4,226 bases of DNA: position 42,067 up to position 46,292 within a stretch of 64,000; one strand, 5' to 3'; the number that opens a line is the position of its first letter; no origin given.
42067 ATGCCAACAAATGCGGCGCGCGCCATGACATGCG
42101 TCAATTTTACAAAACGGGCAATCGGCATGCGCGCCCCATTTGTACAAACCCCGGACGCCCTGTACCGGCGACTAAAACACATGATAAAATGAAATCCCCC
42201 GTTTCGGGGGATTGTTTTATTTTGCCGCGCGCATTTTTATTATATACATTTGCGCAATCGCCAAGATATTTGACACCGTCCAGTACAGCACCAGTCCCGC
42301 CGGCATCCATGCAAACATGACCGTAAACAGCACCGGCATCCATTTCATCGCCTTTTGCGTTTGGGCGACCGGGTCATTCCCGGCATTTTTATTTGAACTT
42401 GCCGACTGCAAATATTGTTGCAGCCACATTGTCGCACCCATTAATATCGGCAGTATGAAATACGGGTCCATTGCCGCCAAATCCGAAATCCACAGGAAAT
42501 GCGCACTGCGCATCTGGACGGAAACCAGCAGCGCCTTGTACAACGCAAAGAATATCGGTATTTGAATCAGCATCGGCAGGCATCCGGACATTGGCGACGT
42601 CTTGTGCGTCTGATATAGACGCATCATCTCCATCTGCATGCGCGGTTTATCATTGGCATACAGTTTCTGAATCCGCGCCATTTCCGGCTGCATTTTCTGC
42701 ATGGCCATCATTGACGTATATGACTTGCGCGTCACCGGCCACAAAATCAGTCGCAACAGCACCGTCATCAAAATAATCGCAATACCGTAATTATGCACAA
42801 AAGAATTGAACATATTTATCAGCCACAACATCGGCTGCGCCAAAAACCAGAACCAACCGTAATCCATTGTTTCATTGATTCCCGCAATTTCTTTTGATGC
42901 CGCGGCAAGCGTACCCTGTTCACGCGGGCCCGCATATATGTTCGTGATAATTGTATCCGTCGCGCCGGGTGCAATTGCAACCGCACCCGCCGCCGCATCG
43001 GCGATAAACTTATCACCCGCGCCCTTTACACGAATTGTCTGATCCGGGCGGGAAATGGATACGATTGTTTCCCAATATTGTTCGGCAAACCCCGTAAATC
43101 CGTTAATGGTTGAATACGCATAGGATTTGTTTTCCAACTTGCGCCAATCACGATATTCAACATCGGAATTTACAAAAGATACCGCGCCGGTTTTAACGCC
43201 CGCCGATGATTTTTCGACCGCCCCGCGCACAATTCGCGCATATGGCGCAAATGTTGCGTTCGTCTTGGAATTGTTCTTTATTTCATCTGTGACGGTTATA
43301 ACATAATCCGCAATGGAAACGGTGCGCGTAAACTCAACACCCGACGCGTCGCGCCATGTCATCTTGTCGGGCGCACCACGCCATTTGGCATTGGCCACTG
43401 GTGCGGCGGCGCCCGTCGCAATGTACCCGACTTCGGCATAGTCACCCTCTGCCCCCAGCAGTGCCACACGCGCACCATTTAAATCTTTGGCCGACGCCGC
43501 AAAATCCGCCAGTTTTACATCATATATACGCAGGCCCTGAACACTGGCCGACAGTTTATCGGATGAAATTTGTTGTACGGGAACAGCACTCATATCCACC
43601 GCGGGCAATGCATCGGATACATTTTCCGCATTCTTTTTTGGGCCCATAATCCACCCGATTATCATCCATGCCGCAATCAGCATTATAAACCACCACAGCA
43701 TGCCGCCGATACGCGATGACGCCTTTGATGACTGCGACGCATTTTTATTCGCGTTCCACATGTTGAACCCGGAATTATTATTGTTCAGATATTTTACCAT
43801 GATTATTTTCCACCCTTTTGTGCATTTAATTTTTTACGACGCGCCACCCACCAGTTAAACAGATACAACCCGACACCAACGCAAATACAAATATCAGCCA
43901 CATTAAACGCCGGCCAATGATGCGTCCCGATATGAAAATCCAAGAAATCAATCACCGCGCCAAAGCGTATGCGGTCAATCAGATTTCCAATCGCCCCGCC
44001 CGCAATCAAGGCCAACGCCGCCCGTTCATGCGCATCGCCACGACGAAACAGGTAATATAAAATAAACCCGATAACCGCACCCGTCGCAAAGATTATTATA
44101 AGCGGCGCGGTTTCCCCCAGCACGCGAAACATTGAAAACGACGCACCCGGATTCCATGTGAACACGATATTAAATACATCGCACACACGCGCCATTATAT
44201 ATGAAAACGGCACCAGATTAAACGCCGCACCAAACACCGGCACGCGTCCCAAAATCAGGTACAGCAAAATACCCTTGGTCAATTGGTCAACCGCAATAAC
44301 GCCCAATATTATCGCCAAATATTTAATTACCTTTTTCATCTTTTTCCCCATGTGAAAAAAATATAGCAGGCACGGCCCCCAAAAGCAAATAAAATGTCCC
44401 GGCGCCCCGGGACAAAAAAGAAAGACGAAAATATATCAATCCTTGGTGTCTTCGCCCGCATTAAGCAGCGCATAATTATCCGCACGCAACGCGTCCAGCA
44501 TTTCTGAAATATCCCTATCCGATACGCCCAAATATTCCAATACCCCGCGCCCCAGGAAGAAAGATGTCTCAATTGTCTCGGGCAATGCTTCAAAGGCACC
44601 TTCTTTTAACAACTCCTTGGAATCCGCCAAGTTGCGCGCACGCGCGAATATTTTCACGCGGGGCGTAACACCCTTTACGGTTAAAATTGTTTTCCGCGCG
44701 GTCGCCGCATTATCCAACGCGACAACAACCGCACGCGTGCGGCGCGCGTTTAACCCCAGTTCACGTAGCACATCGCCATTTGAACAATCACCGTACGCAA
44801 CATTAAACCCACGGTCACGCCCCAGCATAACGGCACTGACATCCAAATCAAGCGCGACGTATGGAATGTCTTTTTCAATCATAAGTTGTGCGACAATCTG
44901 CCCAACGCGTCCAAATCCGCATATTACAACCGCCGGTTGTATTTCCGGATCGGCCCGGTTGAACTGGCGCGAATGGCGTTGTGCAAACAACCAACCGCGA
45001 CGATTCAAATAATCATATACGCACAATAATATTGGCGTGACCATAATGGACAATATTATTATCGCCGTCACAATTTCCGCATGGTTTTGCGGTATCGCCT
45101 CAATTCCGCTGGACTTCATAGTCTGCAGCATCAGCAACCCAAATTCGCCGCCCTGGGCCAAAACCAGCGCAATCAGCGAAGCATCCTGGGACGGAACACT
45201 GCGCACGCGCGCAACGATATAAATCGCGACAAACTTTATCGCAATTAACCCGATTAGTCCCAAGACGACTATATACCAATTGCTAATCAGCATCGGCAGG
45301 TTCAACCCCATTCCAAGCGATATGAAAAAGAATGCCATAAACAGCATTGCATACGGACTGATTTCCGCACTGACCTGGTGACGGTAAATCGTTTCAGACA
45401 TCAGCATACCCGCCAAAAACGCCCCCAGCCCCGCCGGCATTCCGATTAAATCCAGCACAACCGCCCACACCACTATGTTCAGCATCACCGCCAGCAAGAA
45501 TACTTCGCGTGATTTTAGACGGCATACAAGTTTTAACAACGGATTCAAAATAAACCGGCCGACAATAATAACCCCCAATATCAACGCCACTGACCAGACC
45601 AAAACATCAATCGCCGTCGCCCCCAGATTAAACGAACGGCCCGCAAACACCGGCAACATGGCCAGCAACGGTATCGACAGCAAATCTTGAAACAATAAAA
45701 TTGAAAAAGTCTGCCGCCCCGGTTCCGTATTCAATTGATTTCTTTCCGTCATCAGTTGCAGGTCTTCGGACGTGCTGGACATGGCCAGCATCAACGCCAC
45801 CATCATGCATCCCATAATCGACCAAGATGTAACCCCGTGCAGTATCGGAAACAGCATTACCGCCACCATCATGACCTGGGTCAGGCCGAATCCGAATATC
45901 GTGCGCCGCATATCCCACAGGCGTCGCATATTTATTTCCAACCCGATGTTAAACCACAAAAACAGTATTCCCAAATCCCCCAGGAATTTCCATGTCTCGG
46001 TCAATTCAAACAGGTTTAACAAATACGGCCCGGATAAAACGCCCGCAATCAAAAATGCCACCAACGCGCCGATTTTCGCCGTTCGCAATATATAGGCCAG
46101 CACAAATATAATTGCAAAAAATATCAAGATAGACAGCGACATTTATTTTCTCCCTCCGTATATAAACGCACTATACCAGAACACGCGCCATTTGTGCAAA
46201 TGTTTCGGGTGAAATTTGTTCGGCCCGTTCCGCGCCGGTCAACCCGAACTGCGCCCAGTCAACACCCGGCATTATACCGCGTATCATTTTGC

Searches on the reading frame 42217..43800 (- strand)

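Call 13: search_protein_families(library=pfam, proteins=[window:42217-43800:-], max_evalue=0.001)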
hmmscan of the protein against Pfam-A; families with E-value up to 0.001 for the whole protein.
window:42217-43800:- (527 aa): 2 families
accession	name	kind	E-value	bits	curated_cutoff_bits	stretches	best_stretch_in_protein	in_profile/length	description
PF02096.25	60KD_IMP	-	1.8e-58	197.6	35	1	338-522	1-162/163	60Kd inner membrane protein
PF14849.12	YidC_periplas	-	5.6e-38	131.9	24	1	79-327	5-283/283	YidC periplasmic domain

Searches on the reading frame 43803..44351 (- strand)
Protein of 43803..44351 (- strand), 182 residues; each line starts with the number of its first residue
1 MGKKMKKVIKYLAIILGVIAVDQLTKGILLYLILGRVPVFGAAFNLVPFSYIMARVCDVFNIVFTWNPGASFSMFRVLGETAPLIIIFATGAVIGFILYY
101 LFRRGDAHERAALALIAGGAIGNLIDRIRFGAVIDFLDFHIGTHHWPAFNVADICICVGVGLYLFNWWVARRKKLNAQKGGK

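Call 13: search_protein_families(library=pfam, proteins=[window:43803-44351:-], max_evalue=0.001)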
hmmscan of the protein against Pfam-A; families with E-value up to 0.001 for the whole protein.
window:43803-44351:- (182 aa): 1 family
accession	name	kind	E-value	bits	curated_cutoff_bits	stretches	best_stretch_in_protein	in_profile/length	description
PF01252.23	Peptidase_A8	-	5e-35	121.2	25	1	14-166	1-139/142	Signal peptidase (SPase) II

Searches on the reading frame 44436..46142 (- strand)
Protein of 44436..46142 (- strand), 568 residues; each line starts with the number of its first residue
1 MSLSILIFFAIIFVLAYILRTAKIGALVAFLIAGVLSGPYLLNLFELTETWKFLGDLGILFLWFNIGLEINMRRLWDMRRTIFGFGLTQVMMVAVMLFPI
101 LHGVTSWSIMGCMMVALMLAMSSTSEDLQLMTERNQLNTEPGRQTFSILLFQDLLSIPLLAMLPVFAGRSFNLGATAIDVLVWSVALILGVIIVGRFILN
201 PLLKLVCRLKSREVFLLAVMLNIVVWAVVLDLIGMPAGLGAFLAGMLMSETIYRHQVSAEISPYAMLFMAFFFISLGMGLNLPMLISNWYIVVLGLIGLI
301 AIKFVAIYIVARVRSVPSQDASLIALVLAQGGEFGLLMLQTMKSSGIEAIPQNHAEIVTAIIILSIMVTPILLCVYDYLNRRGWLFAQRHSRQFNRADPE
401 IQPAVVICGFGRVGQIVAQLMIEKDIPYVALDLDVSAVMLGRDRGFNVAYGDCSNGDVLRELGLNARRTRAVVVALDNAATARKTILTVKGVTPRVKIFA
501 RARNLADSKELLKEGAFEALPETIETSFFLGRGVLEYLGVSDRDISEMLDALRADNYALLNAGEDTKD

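Call 13: search_protein_families(library=pfam, proteins=[window:44436-46142:-], max_evalue=0.001)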
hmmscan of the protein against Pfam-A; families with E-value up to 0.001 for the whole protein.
window:44436-46142:- (568 aa): 2 families
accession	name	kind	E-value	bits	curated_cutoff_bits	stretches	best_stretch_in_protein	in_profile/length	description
PF00999.27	Na_H_Exchanger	-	3.3e-48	164.9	26.2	1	11-372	3-373/375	Sodium/hydrogen exchanger, transmembrane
PF02254.24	TrkA_N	-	3.2e-19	69.8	23.8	1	405-516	1-110/116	TrkA-N domain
